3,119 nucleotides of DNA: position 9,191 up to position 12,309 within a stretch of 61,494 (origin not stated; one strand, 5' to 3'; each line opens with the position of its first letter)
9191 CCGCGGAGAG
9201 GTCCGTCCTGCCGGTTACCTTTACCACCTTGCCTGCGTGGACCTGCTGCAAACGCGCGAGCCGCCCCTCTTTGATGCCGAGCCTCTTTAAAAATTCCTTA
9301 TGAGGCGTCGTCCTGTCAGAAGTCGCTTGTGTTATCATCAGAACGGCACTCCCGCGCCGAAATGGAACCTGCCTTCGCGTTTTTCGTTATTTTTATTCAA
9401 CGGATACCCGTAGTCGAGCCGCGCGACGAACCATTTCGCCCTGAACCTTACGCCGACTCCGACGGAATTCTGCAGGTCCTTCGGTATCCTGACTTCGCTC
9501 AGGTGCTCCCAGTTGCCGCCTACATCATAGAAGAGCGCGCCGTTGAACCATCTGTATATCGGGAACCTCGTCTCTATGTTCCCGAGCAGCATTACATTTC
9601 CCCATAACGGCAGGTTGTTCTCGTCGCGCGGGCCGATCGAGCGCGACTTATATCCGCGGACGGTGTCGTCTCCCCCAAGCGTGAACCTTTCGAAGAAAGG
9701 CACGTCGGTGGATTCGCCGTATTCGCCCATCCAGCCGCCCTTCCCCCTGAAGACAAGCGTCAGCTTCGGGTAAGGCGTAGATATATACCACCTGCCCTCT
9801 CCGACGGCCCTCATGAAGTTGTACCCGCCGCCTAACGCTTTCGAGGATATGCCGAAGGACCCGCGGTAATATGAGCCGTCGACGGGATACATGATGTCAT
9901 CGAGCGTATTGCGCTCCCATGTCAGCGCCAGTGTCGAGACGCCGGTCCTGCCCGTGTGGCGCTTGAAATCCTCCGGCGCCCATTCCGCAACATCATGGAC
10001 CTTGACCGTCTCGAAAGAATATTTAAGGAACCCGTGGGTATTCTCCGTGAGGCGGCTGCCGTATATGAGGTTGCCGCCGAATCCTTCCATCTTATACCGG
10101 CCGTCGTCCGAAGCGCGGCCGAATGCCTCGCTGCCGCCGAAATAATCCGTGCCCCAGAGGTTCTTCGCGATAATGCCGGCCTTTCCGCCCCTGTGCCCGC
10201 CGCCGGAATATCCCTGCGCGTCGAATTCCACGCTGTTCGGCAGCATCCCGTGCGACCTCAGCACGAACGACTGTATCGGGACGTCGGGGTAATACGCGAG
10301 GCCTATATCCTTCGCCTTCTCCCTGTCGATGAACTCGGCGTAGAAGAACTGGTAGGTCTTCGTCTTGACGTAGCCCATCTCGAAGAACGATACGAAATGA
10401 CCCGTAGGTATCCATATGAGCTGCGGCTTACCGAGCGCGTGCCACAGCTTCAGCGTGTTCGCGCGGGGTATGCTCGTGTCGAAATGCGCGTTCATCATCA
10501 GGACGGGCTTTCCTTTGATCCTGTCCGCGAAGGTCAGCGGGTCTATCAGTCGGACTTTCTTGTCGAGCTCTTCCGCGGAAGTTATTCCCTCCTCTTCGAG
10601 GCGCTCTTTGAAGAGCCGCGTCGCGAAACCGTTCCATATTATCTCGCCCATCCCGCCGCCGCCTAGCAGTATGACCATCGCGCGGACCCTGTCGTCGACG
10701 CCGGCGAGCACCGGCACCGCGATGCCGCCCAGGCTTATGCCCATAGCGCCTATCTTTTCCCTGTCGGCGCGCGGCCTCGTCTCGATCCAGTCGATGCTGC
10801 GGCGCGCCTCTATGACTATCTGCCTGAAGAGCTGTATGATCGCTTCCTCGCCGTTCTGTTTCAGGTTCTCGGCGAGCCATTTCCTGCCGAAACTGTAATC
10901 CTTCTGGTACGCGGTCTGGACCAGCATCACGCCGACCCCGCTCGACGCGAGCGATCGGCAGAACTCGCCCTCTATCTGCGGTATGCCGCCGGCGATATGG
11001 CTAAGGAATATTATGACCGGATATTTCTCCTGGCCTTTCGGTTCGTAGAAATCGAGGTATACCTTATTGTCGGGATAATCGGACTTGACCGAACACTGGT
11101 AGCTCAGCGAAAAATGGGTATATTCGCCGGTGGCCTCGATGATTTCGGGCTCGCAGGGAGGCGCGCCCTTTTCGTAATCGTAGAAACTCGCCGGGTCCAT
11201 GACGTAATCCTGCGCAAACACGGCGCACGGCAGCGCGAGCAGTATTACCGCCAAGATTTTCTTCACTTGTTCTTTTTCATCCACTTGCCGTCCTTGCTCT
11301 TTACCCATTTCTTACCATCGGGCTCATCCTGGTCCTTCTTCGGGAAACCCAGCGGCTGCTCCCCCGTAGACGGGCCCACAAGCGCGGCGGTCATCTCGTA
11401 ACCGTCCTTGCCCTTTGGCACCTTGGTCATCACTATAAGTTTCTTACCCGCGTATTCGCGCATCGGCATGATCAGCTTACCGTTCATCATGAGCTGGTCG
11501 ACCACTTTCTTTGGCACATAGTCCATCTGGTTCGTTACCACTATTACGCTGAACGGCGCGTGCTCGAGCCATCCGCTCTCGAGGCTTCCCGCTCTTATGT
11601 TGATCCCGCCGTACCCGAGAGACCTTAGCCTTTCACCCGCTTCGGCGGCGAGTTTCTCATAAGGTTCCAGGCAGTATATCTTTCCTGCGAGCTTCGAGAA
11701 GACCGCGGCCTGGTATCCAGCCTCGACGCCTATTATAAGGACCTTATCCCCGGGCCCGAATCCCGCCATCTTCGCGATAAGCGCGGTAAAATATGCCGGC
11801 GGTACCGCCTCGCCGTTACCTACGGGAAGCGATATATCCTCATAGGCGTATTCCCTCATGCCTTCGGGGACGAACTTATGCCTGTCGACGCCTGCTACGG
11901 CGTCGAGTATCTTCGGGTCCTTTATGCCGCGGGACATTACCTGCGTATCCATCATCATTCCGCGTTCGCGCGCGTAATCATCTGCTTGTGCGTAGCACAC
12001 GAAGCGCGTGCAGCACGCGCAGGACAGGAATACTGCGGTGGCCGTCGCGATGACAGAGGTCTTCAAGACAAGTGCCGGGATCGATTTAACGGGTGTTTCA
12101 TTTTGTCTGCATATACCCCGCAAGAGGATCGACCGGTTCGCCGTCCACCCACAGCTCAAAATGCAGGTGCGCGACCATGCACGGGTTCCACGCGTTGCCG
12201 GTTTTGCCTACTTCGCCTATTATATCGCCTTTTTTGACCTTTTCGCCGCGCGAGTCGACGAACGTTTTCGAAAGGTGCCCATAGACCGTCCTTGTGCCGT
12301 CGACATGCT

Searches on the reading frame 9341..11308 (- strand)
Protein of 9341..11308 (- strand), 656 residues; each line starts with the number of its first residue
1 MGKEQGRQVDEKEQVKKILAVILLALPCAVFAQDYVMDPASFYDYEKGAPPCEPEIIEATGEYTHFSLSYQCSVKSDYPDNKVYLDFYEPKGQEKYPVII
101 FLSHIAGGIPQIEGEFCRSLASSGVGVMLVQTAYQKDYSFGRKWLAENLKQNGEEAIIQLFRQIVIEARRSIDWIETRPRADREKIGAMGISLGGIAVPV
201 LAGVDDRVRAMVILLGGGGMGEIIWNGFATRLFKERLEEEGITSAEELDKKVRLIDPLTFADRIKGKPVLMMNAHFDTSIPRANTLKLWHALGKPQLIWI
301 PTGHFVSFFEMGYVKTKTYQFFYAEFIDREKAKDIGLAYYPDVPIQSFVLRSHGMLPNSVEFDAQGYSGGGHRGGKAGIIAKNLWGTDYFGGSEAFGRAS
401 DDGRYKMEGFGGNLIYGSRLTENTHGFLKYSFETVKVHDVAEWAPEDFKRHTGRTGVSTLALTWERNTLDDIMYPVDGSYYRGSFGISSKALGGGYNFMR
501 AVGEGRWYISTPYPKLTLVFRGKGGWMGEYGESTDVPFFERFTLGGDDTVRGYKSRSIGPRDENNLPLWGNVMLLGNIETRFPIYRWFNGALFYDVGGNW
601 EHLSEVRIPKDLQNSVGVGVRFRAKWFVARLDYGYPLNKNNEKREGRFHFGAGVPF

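Call 70: search_protein_families(library=pfam, proteins=[window:9341-11308:-], max_evalue=0.00001)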
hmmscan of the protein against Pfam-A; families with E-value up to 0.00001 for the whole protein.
window:9341-11308:- (656 aa): 2 families
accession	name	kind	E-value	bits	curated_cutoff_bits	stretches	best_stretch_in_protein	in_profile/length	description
PF01103.29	Omp85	-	4.8e-45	154.9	24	1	398-654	49-323/325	Omp85 superfamily domain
PF01738.24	DLH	-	1.7e-08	34.8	21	1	88-292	6-169/217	Dienelactone hydrolase family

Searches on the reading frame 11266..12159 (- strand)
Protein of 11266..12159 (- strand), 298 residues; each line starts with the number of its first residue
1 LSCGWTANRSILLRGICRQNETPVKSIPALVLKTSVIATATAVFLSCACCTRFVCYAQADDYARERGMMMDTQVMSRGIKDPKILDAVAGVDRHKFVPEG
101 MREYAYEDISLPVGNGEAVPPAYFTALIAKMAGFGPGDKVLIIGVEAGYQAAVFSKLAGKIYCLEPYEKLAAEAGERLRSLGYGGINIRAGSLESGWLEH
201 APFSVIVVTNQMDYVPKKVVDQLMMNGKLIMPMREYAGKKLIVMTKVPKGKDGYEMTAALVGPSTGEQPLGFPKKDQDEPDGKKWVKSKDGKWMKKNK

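Call 70: search_protein_families(library=pfam, proteins=[window:11266-12159:-], max_evalue=0.00001)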
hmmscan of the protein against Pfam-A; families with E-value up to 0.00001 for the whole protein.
window:11266-12159:- (298 aa): 1 family
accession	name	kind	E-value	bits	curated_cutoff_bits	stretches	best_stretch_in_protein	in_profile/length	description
PF01135.25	PCMT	-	3.4e-32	112.4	20.3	1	70-247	7-187/210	Protein-L-isoaspartate(D-aspartate) O-methyltransferase (PCMT)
